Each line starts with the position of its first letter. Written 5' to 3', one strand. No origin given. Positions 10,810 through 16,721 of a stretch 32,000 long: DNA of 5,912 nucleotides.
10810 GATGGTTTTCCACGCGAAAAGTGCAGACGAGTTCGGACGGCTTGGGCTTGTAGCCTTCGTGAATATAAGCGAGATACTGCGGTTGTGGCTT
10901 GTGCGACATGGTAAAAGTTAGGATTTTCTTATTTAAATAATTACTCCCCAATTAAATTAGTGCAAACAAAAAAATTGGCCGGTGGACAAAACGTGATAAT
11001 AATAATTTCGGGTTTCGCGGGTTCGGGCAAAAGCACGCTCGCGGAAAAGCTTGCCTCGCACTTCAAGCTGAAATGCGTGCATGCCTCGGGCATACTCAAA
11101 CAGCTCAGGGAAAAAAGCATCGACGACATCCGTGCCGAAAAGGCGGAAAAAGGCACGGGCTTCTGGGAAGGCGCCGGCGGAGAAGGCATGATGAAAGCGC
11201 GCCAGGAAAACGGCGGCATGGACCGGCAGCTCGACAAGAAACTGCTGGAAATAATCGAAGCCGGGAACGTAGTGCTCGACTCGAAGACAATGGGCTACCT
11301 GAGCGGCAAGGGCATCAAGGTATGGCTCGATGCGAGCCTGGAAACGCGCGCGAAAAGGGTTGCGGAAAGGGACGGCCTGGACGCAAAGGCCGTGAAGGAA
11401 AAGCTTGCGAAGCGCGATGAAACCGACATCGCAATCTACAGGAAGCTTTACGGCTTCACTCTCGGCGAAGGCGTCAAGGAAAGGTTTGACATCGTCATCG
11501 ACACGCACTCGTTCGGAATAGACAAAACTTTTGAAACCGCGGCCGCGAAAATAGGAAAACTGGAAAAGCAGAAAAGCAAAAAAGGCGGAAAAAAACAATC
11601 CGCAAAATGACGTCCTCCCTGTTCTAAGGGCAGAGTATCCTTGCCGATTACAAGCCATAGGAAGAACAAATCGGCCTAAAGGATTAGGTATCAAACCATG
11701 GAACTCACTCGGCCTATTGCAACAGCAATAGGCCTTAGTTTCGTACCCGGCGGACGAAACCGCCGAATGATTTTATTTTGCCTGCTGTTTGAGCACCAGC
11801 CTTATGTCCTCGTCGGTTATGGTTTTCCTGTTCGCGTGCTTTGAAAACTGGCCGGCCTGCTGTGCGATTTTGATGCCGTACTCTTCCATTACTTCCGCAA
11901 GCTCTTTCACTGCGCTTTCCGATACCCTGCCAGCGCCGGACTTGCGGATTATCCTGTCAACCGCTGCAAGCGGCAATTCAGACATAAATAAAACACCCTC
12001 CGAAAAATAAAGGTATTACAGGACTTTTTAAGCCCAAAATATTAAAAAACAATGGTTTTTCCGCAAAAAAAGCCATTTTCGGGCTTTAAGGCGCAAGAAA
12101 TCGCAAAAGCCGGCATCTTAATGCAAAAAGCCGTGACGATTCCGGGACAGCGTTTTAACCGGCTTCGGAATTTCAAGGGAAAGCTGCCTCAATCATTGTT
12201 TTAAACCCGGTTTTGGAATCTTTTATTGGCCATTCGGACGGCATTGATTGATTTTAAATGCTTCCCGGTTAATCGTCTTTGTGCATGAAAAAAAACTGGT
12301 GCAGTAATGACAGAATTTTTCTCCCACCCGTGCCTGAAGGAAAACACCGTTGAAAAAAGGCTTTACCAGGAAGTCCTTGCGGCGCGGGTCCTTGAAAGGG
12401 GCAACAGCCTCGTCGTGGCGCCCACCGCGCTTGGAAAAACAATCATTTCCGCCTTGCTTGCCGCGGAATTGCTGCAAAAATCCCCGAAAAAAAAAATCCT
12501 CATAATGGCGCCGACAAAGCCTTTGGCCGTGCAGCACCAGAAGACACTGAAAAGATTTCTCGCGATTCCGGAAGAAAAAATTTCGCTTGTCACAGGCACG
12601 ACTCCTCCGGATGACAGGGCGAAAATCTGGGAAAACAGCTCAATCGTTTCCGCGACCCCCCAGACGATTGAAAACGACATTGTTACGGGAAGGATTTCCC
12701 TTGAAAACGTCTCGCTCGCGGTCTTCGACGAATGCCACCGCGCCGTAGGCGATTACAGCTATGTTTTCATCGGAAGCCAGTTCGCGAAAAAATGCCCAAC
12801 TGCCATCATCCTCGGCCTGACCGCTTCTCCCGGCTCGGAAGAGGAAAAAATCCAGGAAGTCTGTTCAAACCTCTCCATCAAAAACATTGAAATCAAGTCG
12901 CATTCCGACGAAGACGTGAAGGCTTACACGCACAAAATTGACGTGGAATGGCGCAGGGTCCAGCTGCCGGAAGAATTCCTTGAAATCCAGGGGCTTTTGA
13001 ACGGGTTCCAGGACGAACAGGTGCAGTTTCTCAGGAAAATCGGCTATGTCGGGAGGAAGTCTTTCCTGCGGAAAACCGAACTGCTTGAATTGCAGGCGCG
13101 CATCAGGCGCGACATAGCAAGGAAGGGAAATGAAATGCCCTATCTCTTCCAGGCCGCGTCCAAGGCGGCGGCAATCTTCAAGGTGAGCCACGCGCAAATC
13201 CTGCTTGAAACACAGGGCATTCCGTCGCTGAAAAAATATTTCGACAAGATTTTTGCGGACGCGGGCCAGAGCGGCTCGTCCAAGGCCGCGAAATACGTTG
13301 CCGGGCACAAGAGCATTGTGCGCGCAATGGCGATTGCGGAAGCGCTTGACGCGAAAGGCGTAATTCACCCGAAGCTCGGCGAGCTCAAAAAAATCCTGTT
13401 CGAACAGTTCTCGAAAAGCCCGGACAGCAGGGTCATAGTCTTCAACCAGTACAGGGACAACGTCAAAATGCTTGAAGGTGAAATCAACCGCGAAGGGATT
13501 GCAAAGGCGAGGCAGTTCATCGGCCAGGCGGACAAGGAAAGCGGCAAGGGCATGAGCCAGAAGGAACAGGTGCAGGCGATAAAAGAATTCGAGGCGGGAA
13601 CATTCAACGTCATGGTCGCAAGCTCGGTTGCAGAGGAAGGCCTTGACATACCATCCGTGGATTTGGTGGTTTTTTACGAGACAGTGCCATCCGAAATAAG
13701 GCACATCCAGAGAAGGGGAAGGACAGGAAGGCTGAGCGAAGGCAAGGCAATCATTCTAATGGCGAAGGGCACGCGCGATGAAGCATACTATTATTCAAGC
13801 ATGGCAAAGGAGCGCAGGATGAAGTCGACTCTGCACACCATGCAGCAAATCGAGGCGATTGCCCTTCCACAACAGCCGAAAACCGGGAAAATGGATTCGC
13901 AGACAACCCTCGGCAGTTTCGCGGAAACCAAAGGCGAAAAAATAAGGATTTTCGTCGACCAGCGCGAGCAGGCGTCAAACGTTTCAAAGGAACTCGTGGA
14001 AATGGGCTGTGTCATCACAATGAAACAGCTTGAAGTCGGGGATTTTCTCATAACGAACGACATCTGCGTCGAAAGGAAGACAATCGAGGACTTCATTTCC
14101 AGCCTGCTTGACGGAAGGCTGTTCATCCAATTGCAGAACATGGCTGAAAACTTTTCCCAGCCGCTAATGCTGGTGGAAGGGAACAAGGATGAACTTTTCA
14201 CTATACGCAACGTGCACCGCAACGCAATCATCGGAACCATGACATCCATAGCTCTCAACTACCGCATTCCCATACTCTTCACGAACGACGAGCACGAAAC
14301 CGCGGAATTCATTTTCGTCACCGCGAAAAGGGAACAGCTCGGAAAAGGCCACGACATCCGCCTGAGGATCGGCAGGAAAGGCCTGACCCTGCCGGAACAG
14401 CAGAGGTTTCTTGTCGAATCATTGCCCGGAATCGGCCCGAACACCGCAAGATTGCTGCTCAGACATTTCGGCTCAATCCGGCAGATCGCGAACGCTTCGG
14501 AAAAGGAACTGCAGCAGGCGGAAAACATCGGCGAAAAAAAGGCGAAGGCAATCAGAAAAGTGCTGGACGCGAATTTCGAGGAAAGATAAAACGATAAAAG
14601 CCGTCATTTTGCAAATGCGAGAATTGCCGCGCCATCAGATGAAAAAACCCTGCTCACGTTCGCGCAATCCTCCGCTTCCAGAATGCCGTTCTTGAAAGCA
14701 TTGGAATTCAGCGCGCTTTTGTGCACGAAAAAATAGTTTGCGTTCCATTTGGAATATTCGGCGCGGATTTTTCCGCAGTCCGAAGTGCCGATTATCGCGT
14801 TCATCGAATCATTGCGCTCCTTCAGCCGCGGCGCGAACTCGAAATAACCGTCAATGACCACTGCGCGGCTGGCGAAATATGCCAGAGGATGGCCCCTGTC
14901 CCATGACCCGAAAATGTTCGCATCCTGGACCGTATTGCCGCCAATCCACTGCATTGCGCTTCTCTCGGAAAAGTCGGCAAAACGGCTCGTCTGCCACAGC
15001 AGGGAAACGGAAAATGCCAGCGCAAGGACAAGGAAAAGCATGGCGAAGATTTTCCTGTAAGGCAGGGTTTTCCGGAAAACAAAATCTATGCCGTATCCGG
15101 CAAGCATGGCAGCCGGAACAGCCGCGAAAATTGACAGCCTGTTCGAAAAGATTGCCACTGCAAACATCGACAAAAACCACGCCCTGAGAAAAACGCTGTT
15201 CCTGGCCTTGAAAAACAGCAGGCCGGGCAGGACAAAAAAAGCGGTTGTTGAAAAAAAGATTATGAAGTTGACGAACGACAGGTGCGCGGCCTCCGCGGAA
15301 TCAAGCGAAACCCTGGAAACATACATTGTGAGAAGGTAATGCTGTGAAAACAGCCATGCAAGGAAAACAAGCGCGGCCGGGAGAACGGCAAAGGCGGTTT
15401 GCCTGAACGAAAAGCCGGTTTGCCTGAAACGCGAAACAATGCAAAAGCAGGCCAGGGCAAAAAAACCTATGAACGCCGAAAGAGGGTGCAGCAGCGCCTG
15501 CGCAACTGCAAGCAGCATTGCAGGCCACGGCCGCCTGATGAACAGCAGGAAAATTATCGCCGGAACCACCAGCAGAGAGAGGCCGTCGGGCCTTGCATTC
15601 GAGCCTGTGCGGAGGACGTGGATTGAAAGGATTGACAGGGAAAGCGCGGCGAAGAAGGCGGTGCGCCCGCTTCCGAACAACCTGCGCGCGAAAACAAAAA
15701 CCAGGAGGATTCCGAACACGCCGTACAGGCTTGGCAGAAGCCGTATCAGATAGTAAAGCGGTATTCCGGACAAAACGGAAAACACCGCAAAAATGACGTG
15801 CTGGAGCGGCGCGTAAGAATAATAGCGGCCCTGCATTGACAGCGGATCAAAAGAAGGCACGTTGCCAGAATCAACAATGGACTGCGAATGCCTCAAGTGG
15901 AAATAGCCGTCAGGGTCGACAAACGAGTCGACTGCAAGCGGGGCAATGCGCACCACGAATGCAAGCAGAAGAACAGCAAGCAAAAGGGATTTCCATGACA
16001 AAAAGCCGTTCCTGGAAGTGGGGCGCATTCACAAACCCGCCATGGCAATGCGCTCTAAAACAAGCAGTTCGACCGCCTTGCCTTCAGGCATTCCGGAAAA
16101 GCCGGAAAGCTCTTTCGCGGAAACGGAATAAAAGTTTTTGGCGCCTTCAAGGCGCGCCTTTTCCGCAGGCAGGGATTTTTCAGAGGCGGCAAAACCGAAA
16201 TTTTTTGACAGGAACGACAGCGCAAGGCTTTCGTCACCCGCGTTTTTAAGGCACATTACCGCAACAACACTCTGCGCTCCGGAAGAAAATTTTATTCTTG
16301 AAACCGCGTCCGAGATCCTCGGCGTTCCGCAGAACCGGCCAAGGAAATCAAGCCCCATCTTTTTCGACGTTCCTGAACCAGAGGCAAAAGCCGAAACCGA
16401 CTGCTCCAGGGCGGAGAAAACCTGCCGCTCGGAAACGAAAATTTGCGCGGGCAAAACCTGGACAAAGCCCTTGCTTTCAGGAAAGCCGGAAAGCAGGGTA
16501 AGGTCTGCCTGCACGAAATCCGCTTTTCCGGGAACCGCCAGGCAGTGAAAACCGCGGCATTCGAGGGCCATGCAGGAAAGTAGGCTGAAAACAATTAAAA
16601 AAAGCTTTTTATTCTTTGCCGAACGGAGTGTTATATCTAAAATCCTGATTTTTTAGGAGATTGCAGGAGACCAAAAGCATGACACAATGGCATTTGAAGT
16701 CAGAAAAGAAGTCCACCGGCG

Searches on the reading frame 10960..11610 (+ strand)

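Call 90: search_protein_families(library=pfam, proteins=[window:10960-11610:+], max_evalue=0.01)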
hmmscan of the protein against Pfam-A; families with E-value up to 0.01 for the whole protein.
window:10960-11610:+ (216 aa): 18 families
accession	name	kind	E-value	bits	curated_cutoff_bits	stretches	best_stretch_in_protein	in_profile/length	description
PF13189.12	Cytidylate_kin2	-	7.6e-20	72.3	28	1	13-183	1-175/176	Cytidylate kinase-like family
PF02224.24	Cytidylate_kin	-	1.5e-10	41.6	26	2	90-197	101-208/211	Cytidylate kinase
PF13238.12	AAA_18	-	2.1e-10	41.6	29.4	1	14-143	1-117/128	AAA domain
PF01202.28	SKI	-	2.4e-09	37.9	22.1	1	96-161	63-133/159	Shikimate kinase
PF13671.12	AAA_33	-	1.3e-05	26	27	1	14-58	2-46/143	AAA domain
PF13207.12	AAA_17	-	1.9e-05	25.4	27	1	18-125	2-98/136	AAA domain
PF13191.12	AAA_16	-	4.5e-05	24.4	32.6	1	8-99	21-124/167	AAA ATPase domain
PF01121.26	CoaE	-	0.00054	20.1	27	0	13-52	2-40/180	Dephospho-CoA kinase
PF20720.3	nSTAND3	-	0.00059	20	27.2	1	10-38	16-44/155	Novel STAND NTPase 3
PF13521.12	AAA_28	-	0.0013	19.4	27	1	14-41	2-29/164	AAA domain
PF01443.25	Viral_helicase1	-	0.0025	18.1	21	1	14-36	1-22/228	Viral superfamily 1 RNA helicase core domain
PF05729.18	NACHT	-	0.0031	17.8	26.7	1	14-39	3-28/167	NACHT domain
PF00931.28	NB-ARC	-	0.0044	16.7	23.5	1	5-36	11-43/248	NB-ARC domain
PF13604.12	AAA_30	-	0.0048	17.1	27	0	4-35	11-42/191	AAA domain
PF08433.16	KTI12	-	0.0052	16.8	22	1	13-50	3-28/271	Chromatin associated protein KTI12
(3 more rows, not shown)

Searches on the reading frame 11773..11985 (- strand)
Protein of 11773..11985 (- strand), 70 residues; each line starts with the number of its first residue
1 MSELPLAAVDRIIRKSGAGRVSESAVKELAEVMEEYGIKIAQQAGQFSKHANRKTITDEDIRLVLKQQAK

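Call 90: search_protein_families(library=pfam, proteins=[window:11773-11985:-], max_evalue=0.01)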
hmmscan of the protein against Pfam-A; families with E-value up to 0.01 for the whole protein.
window:11773-11985:- (70 aa): 8 families
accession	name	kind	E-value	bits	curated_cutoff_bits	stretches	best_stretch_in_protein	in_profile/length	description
PF00808.29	CBFD_NFYB_HMF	-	2.9e-17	63.1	21.4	1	3-65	2-65/65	Histone-like transcription factor (CBF/NF-Y) and archaeal histone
PF00125.30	Histone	-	3.8e-10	40.5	26.4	1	14-66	66-120/122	Core histone H2A/H2B/H3/H4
PF15511.12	CENP-T_C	-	6.6e-09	36.3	28.1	1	4-69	8-78/108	Centromere kinetochore component CENP-T histone fold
PF15630.12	CENP-S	-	1.2e-07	32.5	28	1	18-68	23-73/76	CENP-S protein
PF07524.19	Bromo_TP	-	1.9e-07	31.4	24.6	1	6-66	9-69/77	Bromodomain associated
PF02291.21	TFIID-31kDa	-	8.3e-07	29.6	29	1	8-68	10-70/122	Transcription initiation factor IID, 31kD subunit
PF02969.23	TAF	-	5.4e-06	26.9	21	1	2-65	2-65/66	TATA box binding protein associated factor (TAF)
PF02269.22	TFIID-18kDa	-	0.0057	17.1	27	1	24-67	23-66/93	Transcription initiation factor IID, 18kD subunit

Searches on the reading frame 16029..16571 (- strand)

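Call 90: search_protein_families(library=pfam, proteins=[window:16029-16571:-], max_evalue=0.01)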
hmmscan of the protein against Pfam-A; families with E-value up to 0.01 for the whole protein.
window:16029-16571:- (180 aa): 1 family
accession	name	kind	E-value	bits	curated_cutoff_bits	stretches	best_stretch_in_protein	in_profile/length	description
PF08617.15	CGI-121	-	5.8e-05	23.6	25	1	37-177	23-157/159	Kinase binding protein CGI-121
